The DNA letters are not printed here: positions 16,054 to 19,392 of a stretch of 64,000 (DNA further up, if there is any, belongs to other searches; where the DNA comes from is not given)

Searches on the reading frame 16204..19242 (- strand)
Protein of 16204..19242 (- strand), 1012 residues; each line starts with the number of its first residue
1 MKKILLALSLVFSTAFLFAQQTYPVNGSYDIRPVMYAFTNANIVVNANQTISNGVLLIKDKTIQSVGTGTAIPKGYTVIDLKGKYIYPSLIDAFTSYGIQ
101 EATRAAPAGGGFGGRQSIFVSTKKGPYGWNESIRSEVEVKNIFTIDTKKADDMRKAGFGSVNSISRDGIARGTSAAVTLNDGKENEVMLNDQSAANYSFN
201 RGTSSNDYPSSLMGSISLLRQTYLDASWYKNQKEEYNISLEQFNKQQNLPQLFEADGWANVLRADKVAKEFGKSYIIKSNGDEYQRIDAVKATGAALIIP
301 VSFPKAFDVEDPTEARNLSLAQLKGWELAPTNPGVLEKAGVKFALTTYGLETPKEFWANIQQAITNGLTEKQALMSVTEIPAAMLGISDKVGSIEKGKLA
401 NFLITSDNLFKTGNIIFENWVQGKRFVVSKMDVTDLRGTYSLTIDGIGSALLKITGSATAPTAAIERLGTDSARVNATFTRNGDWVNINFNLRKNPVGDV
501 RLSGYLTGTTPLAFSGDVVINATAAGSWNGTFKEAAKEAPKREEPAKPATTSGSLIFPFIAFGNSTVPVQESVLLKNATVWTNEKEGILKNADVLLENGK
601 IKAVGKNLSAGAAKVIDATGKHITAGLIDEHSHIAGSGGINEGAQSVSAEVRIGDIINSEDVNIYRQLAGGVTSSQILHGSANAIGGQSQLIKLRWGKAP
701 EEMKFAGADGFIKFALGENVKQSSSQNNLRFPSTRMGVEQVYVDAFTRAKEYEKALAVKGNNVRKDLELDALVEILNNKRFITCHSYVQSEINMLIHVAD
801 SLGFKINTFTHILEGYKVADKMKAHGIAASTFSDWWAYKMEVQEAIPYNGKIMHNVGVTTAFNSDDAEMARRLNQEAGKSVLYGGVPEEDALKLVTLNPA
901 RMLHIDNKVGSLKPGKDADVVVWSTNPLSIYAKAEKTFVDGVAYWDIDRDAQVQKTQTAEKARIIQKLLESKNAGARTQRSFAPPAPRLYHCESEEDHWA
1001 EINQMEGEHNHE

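Call 80: search_protein_families(library=pfam, proteins=[window:16204-19242:-], max_evalue=0.00001)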
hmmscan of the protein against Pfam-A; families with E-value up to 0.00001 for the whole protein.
window:16204-19242:- (1012 aa): 3 families
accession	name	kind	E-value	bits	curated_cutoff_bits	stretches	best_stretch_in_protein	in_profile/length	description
PF01979.26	Amidohydro_1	-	6.9e-25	88.4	25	2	851-938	237-333/345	Amidohydrolase family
PF07969.17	Amidohydro_3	-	5.6e-24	85.9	29.7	1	886-942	407-469/472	Amidohydrolase family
PF22643.2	NagA_N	-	8.9e-06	26.2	27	0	35-85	1-50/51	NagA composite domain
